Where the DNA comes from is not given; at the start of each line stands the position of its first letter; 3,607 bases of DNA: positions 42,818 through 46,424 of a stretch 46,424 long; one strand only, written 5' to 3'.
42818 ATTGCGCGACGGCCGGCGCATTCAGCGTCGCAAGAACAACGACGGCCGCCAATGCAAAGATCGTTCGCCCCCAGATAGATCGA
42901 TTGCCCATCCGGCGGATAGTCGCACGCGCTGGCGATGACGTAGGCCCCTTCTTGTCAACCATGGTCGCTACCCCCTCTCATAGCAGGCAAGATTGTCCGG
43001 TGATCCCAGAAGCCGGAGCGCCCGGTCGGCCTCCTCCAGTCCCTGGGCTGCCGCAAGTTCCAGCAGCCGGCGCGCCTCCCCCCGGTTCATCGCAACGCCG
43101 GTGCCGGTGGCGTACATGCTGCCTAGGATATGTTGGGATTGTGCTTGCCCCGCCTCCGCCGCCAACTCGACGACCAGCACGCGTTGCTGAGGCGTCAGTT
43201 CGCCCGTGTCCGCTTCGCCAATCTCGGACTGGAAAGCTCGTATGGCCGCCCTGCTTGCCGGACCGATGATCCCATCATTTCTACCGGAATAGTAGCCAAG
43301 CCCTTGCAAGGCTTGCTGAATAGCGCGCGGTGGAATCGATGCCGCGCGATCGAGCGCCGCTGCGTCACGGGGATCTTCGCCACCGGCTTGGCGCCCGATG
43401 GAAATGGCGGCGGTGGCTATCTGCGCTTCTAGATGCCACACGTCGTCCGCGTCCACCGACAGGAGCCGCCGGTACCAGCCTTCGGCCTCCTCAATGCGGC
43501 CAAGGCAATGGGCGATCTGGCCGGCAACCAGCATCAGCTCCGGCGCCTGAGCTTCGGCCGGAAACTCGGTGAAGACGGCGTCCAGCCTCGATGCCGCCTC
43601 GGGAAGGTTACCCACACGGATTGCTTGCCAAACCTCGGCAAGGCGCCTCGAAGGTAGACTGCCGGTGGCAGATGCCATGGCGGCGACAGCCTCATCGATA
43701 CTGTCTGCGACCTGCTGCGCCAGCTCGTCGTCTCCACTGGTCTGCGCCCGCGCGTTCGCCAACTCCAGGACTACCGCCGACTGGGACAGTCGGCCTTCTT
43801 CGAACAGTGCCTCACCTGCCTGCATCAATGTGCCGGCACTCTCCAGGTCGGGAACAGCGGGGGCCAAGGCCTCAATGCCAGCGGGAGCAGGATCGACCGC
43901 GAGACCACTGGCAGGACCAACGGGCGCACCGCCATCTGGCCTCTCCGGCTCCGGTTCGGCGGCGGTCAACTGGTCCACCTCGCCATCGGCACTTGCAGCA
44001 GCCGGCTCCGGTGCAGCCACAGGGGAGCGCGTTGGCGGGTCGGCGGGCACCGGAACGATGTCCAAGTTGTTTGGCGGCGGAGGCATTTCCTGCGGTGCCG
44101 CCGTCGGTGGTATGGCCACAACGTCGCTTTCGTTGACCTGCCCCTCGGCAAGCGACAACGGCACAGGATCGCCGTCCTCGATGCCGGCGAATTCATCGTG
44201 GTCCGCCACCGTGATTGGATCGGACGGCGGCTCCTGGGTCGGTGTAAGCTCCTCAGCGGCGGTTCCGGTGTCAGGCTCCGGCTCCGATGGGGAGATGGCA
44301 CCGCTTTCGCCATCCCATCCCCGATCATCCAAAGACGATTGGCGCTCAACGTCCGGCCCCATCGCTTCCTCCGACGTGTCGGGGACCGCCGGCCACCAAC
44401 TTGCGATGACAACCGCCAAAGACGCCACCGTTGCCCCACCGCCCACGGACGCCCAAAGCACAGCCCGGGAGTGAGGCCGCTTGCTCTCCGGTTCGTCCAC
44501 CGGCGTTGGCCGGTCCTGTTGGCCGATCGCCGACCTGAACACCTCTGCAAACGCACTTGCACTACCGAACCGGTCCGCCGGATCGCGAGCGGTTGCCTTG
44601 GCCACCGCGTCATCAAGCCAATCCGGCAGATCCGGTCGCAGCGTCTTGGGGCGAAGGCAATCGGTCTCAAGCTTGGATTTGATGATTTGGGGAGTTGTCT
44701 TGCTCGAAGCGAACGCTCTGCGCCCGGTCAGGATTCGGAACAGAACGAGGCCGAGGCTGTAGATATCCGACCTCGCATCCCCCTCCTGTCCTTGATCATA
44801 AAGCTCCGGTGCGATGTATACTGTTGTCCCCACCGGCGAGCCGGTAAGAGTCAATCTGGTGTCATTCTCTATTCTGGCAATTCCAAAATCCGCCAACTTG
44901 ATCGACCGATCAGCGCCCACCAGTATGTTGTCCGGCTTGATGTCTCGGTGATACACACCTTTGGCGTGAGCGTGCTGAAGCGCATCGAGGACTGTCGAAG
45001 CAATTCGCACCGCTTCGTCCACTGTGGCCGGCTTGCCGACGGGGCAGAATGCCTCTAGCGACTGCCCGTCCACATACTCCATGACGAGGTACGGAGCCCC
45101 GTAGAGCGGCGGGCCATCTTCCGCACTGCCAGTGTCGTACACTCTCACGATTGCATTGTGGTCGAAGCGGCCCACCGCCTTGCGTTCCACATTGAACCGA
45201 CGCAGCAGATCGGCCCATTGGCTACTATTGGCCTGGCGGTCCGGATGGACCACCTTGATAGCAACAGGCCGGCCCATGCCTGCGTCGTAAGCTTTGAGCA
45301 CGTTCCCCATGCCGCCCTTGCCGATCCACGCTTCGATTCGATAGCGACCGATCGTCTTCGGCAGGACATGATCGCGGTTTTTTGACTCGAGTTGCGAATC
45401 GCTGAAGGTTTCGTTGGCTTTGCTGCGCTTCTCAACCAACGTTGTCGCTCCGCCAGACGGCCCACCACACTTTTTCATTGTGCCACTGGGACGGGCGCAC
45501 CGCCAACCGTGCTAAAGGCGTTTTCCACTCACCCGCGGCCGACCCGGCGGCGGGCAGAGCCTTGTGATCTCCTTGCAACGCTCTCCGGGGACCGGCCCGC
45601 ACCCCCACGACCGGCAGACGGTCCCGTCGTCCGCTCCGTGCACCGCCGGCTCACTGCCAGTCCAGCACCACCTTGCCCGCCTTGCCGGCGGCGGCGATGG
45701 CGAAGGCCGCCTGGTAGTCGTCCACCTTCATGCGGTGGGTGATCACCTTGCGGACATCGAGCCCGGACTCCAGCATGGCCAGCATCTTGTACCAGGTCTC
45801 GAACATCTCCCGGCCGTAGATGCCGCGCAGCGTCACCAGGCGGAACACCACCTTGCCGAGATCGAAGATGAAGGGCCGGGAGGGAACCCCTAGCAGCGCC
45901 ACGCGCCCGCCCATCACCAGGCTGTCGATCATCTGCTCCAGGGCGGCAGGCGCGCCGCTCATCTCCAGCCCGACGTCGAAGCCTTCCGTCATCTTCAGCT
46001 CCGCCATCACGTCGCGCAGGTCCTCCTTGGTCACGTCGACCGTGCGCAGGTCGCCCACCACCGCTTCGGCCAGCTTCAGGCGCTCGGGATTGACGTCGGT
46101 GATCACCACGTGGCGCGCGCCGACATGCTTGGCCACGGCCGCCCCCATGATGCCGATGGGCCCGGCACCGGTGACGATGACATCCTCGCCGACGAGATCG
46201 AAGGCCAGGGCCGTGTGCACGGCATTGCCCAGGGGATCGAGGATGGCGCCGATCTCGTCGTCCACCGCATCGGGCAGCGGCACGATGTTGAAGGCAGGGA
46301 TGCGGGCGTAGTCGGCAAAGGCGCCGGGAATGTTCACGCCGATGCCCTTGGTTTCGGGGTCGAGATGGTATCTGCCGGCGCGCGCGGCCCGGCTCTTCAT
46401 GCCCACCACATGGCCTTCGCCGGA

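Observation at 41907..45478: Two-gene module: receptor Ser/Thr kinase translationally coupled to a secreted FGE-sulfatase-fold protein, in a second low-GC island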

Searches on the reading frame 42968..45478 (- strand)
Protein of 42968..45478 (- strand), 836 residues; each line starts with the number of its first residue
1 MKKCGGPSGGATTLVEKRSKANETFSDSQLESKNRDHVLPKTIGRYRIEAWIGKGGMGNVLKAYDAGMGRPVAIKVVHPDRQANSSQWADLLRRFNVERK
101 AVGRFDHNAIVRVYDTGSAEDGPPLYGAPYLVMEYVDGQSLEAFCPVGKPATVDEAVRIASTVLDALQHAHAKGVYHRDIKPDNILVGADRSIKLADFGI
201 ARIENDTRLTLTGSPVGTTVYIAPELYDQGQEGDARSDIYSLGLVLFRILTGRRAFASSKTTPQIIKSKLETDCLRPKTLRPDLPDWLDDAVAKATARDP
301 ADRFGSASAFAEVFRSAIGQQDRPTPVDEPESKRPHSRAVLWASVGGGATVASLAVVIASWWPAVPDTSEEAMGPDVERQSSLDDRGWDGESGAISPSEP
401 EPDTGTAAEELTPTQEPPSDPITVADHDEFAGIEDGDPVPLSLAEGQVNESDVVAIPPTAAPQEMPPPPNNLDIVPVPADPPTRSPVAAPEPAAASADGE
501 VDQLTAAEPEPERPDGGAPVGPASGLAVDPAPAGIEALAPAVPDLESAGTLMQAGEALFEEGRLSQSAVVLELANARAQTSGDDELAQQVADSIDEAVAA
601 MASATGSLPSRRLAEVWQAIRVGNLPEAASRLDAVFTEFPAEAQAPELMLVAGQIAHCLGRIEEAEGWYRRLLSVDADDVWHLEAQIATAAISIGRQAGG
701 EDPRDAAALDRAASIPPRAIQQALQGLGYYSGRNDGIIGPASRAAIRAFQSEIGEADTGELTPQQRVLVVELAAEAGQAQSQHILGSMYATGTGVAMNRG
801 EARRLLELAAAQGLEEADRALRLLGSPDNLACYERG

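Call 3: search_protein_families(library=pfam, proteins=[window:42968-45478:-], max_evalue=0.01)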
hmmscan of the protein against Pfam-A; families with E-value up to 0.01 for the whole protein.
window:42968-45478:- (836 aa): 9 families
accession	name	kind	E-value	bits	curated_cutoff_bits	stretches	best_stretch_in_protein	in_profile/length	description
PF00069.31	Pkinase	-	2.2e-45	155.5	31.7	1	46-310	1-258/263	Protein kinase domain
PF07714.23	PK_Tyr_Ser-Thr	-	1.2e-25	90.7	23.1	1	49-303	4-248/258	Protein tyrosine and serine/threonine kinase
PF01471.23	PG_binding_1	-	9.8e-11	42.1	23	1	718-765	6-53/57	Putative peptidoglycan binding domain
PF03109.22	ABC1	-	8.8e-07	28.7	22.9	1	130-208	144-222/244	ABC1 atypical kinase-like domain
PF08238.18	Sel1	-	0.00033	21.5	30.7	1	779-813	1-35/36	Sel1 repeat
PF13432.12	TPR_16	-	0.00035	21.4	32.7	1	614-673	2-58/65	Tetratricopeptide repeat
PF14559.12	TPR_19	-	0.003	18.3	25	1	622-687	4-68/68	Tetratricopeptide repeat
PF08823.16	PG_binding_2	-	0.004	17.8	21.1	1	719-750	20-51/74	Putative peptidoglycan binding domain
PF01636.29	APH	-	0.0065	16.7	23.2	0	162-198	156-194/239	Phosphotransferase enzyme family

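Call 6: search_protein_families(library=ncbifam, proteins=[window:42968-45478:-], max_evalue=0.01)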
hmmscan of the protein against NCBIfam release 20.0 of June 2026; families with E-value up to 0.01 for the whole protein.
window:42968-45478:- (836 aa): 25 families
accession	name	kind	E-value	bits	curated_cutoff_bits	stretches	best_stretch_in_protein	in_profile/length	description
NF033483.0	PknB_PASTA_kin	equivalog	3.1e-80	270.8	450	1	44-324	7-275/563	Stk1 family PASTA domain-containing Ser/Thr kinase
NF047741.1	antiphage_MADS6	equivalog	7.3e-57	193.2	460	2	149-334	294-477/612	methylation-associated defense system protein kinase MAD6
NF052427.1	StpK7MSMEG_1200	equivalog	1.5e-53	182.2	900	1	41-366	4-323/601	serine/threonine protein kinase StpK7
NF009651.0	PRK13184.1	equivalog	2.9e-33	114.9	839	1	43-312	1-285/932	serine/threonine-protein kinase PknD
TIGR03903.1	TOMM_kin_cyc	equivalog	7.4e-33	113.5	705.75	1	70-315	4-245/1267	TOMM system kinase/cyclase fusion protein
NF038150.1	lanthi_synth_IV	equivalog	6.5e-31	107.4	650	1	42-326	187-465/851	class IV lanthionine synthetase LanL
NF053615.1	SerThrKinAfsKStmc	equivalog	9.3e-27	94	1300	1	40-260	9-217/809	protein serine/threonine kinase AfsK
NF033442.0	BREX_PglW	equivalog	1.4e-24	85.9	990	2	218-330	391-501/1391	BREX system serine/threonine kinase PglW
NF038151.1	lanthi_synth_III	equivalog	5.5e-16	58.1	575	1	27-251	206-424/833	class III lanthionine synthetase LanKC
NF043056.1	T4SS_LegK1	equivalog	1.5e-12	46.9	550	1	130-247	155-281/516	Dot/Icm T4SS effector kinase LegK1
TIGR03979.1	His_Ser_Rich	equivalog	3e-06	27.4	121.65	1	720-764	137-181/190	His-Xaa-Ser repeat protein HxsA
NF058632.1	SerThrKinPrkT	equivalog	3e-06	26.5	280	1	45-199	22-163/322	serine/threonine protein kinase PrkT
TIGR03724.2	arch_bud32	equivalog_domain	4.5e-06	26.3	125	1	130-207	69-137/193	KEOPS complex kinase/ATPase Bud32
TIGR01982.1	UbiB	equivalog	1.7e-05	23.6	487.55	1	131-211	234-314/436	2-polyprenylphenol 6-hydroxylase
NF004786.0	PRK06132.1-3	equivalog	3.2e-05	22.9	329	1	719-778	225-284/418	hypothetical protein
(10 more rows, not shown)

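Call 7: search_protein_families(library=padloc, proteins=[window:42968-45478:-], max_evalue=0.01)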
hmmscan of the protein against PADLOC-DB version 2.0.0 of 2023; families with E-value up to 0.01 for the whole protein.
window:42968-45478:- (836 aa): 34 families (the best 25 are shown)
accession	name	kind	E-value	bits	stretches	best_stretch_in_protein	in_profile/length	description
PDLC04053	PD-T4-6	-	2e-78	262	1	40-339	5-292/311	-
PDLC04042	PD-T4-6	-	3.3e-78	261.3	1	43-324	8-279/292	-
PDLC04061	PD-T4-6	-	2e-74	249.9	1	44-321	16-287/510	-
PDLC04043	PD-T4-6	-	2.1e-74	249.2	1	41-360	12-325/452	-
PDLC04054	PD-T4-6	-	6.4e-73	244.1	1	44-349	11-304/347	-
PDLC04060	PD-T4-6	-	4.1e-70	235.1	1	44-317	8-269/486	-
PDLC04039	PD-T4-6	-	4.7e-67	225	1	41-325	11-283/458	-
PDLC04041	PD-T4-6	-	8.7e-66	220.9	1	43-358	27-309/443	-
PDLC04057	PD-T4-6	-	4.7e-65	218.3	1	44-331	8-284/443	-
PDLC04047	PD-T4-6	-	6.4e-64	214.1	1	42-318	8-273/327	-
PDLC04052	PD-T4-6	-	1.5e-62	210.4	1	44-319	9-279/496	-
PDLC04040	PD-T4-6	-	4.9e-59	198.5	1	52-328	2-277/547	-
PDLC04138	mad6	-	4.6e-57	192.3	1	39-322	46-319/659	mads_6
PDLC04048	PD-T4-6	-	9.2e-56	187.7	1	44-319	10-274/354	-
PDLC04050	PD-T4-6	-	1.8e-44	150.5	1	43-329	62-339/480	-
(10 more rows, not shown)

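Call 10: find_homologous_proteins(query=window:42968-45478:-)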
Query window:42968-45478:- (836 aa): 5363 proteins with E <= 0.001 among 8000 candidates; the best 120 are listed.
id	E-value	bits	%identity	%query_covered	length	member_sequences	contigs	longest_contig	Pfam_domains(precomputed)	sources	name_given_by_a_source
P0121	0.0e+0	1809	100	98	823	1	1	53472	PF07714.24,PF00069.32,PF03109.23,PF01471.24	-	-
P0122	4.9e-95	338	36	34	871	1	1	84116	PF07714.24,PF13095.13,PF00069.32,PF03109.23,PF07387.18,PF14531.13,PF01163.29,PF01636.30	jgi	jgi:serine/threonine protein kinase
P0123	9.5e-82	294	36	35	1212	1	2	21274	PF13431.13,PF23914.2,PF25060.1,PF13414.13,PF19974.6,PF13176.13,PF13428.13,PF13374.13,PF14559.13,PF06293.21,PF07714.24,PF00069.32,PF13371.13,PF00515.35,PF03109.23,PF12895.14,PF13424.13,PF21033.5,PF13432.13,PF13181.13,PF07719.24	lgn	-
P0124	3.0e-81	292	35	34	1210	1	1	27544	PF13431.13,PF23914.2,PF13414.13,PF13176.13,PF13428.13,PF13374.13,PF14559.13,PF06293.21,PF07714.24,PF00069.32,PF13371.13,PF17874.8,PF00515.35,PF03109.23,PF12895.14,PF13424.13,PF21033.5,PF13432.13,PF13181.13,PF07719.24,PF01636.30,PF13174.13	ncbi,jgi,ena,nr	ncbi:MAG: protein kinase [Acidobacteriaceae bacterium]|nr:protein kinase [Acidobacteriaceae bacteriu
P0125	1.8e-80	290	35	34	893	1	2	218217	PF06293.21,PF07714.24,PF00069.32,PF03109.23,PF14531.13,PF19960.7,PF17667.8,PF01636.30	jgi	jgi:serine/threonine protein kinase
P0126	7.3e-79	284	35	33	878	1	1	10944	PF07714.24,PF00069.32,PF03109.23,PF17667.8,PF01636.30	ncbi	-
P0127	1.9e-78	283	35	32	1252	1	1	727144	PF07714.24,PF00069.32,PF03109.23,PF19974.6,PF17667.8,PF01636.30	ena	-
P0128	9.1e-77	277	40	34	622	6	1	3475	PF07714.24,PF00069.32,PF03109.23,PF19974.6,PF01163.29,PF17667.8,PF01636.30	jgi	-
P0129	2.0e-76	276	37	33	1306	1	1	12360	PF14559.13,PF07714.24,PF00069.32,PF03109.23,PF01636.30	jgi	jgi:serine/threonine protein kinase/tetratricopeptide (TPR) repeat protein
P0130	6.1e-76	275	35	34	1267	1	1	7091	PF06293.21,PF07714.24,PF00069.32,PF03109.23,PF19974.6,PF01163.29,PF17667.8,PF01636.30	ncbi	ncbi:MAG TPA: serine/threonine-protein kinase [Gemmatimonadaceae bacterium]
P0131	6.5e-76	275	37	32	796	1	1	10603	PF18912.7,PF07714.24,PF00069.32,PF13240.12,PF12773.14,PF03109.23,PF17667.8,PF13248.12,PF01636.30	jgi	jgi:serine/threonine-protein kinase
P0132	1.8e-74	270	40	32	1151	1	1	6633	PF07714.24,PF00069.32,PF03109.23,PF01636.30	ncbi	ncbi:MAG: serine/threonine-protein kinase [Gemmatimonadaceae bacterium]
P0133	8.1e-74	268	38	32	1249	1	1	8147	PF06293.21,PF07714.24,PF00069.32,PF03109.23,PF01163.29,PF17667.8,PF01636.30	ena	-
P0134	7.1e-71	258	34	35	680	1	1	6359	PF07714.24,PF00069.32,PF12330.15,PF03109.23,PF14531.13,PF17667.8,PF01636.30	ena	-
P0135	6.1e-70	255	33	32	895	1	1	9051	PF07714.24,PF00069.32,PF12330.15,PF03109.23,PF07387.18,PF14531.13,PF01163.29,PF17667.8,PF01636.30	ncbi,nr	ncbi:MAG: serine/threonine-protein kinase, partial [Planctomycetota bacterium]|nr:serine/threonine-p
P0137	1.2e-65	241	36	33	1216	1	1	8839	PF07714.24,PF00069.32,PF03109.23,PF03781.23,PF14531.13,PF17667.8,PF01636.30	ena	-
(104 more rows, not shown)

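Call 11: find_encoding_contigs(protein=window:42968-45478:-, flank=10000, max_places=6)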
Protein window:42968-45478:- (836 aa): no gene with exactly this product is on record in the collection.

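Call 30: search_protein_families(library=pfam, proteins=[P0137], max_evalue=0.001)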
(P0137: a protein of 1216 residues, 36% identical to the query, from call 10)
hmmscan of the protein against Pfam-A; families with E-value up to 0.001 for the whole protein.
P0137 (1216 aa): 9 families
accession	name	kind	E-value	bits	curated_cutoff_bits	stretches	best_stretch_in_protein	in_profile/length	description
PF00069.31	Pkinase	-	2.9e-88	296.1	31.7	2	57-295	1-241/263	Protein kinase domain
PF07714.23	PK_Tyr_Ser-Thr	-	2.2e-61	207.9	23.1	2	59-261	3-205/258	Protein tyrosine and serine/threonine kinase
PF03781.23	FGE-sulfatase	-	2.3e-39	136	23.3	1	968-1171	8-254/255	Sulfatase-modifying factor enzyme 1-like domain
PF03109.22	ABC1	-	1e-10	41.6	22.9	1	131-212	144-225/244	ABC1 atypical kinase-like domain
PF01636.29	APH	-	4.1e-09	37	23.2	0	171-201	166-197/239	Phosphotransferase enzyme family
PF17667.7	Pkinase_fungal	-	6.4e-09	35.4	24.1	0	805-865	300-369/387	Fungal protein kinase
PF14531.12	Kinase-like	-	1.4e-06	28.2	25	0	807-889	161-250/289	Kinase-like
PF12773.13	DZR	-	6.7e-05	23.4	27.3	1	320-366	1-45/45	Double zinc ribbon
PF24361.1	DUF7517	-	0.00012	22.4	27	0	865-919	38-92/116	Domain of unknown function (DUF7517)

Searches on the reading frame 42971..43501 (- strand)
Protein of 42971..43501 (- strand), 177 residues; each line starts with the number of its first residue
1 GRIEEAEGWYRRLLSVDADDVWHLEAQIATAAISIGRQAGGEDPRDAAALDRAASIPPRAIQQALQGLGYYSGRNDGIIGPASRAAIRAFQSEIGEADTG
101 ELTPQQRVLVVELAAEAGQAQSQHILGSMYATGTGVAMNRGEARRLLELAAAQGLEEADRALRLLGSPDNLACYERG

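Call 73: find_homologous_proteins(query=window:42971-43501:-, max_evalue=1e-8)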
Query window:42971-43501:-: 1808 candidates shared short words with the query, none scored E <= 1e-8.

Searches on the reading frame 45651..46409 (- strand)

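Call 3: search_protein_families(library=pfam, proteins=[window:45651-46409:-], max_evalue=0.01)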
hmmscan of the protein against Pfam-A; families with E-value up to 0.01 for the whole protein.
window:45651-46409:- (252 aa): 7 families
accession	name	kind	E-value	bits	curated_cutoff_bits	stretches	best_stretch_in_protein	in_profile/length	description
PF00107.32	ADH_zinc_N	-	9.5e-25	87.5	31.8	1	84-214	1-128/129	Zinc-binding dehydrogenase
PF16912.11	Glu_dehyd_C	-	4.3e-12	46.4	34.9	1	64-238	21-200/211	Glucose dehydrogenase C-terminus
PF13602.12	ADH_zinc_N_2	-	7.4e-05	24.1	27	1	124-249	7-134/134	Zinc-binding dehydrogenase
PF01262.27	AlaDh_PNT_C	-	8.7e-05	22.5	23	1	76-137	30-92/214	Alanine dehydrogenase/PNT, C-terminal domain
PF04412.18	AcnX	-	0.00025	20.3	31.5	1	88-157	231-302/400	Aconitase X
PF08240.17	ADH_N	-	0.0031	18.2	23.5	0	5-47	68-104/104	Alcohol dehydrogenase GroES-like domain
PF03486.20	HI0933_like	-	0.0045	16.9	50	1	76-112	2-38/244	HI0933-like protein Rossmann domain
